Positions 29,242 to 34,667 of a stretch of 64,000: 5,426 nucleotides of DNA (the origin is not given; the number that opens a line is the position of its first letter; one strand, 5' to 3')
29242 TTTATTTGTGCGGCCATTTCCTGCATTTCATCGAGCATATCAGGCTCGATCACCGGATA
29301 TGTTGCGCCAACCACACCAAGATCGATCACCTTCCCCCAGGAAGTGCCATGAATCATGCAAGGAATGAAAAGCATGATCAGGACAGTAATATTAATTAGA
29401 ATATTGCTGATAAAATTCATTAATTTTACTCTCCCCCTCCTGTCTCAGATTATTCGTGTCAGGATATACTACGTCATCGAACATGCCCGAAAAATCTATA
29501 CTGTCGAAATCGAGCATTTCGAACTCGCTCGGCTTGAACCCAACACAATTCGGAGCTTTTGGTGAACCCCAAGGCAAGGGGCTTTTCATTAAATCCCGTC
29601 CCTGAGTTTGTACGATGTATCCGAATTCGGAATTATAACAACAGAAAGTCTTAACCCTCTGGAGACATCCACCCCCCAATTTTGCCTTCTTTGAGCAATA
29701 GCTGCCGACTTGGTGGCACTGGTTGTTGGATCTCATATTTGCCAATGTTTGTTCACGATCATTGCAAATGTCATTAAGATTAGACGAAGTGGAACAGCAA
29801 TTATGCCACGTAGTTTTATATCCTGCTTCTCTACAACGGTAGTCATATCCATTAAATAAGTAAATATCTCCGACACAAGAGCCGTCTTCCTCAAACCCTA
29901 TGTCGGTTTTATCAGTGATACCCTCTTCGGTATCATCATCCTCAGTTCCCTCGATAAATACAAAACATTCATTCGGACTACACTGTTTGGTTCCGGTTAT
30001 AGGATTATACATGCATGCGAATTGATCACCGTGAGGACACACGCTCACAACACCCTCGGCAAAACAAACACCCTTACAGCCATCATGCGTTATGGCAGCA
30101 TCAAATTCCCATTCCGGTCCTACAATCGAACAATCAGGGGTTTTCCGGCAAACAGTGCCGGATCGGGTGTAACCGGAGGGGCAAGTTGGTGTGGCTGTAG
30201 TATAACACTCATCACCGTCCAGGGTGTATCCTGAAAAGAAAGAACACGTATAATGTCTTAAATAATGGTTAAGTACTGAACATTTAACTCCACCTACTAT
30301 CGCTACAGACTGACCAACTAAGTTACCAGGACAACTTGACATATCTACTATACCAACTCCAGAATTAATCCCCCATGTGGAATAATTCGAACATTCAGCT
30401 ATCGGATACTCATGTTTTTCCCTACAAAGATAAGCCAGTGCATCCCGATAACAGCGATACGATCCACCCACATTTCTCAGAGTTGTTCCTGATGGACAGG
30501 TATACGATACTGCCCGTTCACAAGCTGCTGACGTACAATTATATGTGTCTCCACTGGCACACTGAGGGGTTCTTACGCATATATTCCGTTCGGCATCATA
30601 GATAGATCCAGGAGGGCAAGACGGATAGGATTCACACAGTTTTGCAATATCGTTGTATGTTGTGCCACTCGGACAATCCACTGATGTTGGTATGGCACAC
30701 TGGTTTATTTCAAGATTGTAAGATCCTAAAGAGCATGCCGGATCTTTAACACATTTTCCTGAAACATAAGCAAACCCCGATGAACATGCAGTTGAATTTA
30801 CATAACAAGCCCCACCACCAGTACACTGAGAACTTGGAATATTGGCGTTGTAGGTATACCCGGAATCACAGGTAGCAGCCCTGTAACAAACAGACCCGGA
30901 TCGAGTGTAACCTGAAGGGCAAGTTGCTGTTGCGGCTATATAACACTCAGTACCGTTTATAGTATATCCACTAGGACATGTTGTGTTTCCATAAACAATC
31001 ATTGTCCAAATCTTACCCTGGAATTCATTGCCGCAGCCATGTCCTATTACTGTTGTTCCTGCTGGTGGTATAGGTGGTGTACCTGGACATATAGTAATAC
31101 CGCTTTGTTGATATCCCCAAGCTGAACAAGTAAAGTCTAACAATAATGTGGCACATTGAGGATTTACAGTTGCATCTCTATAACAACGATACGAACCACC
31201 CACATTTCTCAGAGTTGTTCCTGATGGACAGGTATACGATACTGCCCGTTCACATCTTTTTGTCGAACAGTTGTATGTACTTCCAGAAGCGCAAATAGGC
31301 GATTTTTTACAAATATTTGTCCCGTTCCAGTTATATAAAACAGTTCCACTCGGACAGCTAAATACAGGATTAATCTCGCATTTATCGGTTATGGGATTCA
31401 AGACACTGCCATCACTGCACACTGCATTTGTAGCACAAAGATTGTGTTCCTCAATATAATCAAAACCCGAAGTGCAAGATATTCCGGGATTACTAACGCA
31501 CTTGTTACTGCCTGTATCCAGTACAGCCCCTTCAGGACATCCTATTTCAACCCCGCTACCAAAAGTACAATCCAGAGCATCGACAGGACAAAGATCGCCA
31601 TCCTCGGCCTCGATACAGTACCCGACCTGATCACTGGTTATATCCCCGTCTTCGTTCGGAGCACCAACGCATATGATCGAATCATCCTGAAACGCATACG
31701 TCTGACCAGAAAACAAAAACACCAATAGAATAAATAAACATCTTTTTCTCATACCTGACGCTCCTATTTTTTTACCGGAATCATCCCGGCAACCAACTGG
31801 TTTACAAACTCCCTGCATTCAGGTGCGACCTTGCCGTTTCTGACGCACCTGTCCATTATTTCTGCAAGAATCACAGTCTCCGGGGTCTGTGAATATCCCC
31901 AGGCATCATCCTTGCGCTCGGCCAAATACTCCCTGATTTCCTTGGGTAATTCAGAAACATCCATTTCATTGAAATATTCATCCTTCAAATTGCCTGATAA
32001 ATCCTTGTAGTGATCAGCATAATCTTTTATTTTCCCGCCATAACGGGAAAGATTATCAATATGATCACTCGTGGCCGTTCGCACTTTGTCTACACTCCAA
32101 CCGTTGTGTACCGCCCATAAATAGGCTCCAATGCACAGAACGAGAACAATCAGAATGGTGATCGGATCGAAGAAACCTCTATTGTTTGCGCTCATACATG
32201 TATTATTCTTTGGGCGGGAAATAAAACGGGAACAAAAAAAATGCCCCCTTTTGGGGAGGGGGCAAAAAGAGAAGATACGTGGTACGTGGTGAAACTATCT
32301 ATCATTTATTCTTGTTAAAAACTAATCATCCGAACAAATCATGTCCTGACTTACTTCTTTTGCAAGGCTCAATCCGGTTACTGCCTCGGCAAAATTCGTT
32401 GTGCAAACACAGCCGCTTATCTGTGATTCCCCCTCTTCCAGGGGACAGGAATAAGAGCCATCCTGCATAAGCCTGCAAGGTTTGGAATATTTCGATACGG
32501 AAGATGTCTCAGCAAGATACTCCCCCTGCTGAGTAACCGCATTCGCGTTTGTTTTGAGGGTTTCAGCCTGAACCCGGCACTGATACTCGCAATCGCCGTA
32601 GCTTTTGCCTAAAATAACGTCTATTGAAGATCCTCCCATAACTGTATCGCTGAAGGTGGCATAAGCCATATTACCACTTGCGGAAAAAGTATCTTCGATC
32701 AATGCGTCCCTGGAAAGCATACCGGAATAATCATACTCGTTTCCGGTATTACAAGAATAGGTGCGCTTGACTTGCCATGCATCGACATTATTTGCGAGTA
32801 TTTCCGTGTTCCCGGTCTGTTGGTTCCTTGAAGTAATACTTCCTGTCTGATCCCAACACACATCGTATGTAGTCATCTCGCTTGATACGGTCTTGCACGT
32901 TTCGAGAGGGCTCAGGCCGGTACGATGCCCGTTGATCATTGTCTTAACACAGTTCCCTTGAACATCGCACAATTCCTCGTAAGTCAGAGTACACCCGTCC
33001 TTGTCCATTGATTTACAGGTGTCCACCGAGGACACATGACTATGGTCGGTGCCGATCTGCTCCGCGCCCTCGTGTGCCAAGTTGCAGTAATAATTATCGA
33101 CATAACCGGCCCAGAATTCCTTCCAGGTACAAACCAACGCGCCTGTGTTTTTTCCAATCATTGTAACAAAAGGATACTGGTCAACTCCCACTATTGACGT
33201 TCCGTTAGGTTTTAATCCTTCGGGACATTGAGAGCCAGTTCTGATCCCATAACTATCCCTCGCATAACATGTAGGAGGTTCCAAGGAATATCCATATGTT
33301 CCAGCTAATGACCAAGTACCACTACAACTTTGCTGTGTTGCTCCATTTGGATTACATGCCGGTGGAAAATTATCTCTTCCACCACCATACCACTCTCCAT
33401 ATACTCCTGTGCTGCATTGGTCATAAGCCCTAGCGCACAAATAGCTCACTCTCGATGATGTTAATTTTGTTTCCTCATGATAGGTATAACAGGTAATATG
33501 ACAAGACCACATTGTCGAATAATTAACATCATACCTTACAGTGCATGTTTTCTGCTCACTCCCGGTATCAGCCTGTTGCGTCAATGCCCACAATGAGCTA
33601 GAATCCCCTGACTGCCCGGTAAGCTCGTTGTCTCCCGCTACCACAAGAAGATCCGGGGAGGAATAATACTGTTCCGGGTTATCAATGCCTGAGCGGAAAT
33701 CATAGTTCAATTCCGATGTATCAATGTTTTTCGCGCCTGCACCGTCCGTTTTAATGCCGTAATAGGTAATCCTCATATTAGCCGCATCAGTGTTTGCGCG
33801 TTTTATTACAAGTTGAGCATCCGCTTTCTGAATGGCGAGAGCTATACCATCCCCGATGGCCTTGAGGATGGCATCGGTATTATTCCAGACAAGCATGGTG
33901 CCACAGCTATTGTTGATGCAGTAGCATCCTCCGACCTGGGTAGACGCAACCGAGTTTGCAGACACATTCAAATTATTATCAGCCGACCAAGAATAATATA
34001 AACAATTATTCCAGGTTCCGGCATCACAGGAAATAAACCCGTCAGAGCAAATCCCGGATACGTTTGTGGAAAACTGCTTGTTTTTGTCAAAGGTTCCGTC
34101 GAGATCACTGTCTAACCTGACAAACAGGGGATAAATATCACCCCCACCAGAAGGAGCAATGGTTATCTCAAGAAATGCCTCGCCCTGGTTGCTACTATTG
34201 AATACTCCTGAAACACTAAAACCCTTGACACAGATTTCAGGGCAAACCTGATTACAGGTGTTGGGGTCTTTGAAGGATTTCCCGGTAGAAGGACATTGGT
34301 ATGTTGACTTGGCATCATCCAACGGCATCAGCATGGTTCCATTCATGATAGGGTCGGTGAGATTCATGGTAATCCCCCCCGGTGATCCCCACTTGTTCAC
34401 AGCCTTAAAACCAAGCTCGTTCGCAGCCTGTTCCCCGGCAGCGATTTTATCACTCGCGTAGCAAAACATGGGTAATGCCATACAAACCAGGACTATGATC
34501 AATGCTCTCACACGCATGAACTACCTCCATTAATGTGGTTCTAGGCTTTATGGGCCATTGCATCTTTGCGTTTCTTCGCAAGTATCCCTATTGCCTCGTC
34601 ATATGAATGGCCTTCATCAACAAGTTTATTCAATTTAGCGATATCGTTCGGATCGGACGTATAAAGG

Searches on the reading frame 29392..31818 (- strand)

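Call 7: search_protein_families(library=pfam, proteins=[window:29392-31818:-], max_evalue=0.01)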
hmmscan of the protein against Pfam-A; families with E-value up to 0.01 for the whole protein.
window:29392-31818:- (808 aa): 1 family
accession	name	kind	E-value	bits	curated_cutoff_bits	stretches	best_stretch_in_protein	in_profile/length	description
PF06986.16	F_T4SS_TraN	-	2.1e-20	73.8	23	1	582-761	64-239/240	F-type Type IV secretion system, TraN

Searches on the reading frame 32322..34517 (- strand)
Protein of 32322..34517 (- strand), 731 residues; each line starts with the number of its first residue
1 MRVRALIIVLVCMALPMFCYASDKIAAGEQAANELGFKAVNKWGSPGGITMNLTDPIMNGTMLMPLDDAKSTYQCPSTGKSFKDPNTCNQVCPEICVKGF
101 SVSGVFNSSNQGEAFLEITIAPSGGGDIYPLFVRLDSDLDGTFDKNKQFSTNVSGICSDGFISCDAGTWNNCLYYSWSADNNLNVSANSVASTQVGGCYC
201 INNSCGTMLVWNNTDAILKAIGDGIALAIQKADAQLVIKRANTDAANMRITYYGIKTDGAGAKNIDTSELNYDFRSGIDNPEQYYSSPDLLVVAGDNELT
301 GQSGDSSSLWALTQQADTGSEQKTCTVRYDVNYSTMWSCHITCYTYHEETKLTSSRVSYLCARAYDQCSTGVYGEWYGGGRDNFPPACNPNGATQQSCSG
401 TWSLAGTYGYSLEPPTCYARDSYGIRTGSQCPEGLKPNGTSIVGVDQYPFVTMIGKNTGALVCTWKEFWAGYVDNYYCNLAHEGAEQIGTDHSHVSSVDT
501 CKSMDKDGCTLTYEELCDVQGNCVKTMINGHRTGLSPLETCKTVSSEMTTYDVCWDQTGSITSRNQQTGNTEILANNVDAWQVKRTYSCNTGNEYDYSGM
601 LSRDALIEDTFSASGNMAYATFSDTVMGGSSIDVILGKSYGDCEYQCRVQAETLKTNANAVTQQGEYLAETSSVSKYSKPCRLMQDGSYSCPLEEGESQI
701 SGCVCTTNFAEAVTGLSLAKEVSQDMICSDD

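Call 7: search_protein_families(library=pfam, proteins=[window:32322-34517:-], max_evalue=0.01)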
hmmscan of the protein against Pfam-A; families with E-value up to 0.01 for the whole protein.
window:32322-34517:- (731 aa): 0 families

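Call 10: search_protein_families(library=ncbifam, proteins=[window:32322-34517:-], max_evalue=0.01)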
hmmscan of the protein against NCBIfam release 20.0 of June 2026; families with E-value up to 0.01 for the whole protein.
window:32322-34517:- (731 aa): 0 families

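Call 70: search_solved_structures(query=window:32322-34517:-, max_evalue=1)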
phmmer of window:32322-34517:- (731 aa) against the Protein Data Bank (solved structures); distinct sequences matched with E-value up to 1: 0.

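Call 71: search_protein_families(library=phrogs, proteins=[window:32322-34517:-], max_evalue=0.01)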
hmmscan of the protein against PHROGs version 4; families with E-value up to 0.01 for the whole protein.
window:32322-34517:- (731 aa): 0 families
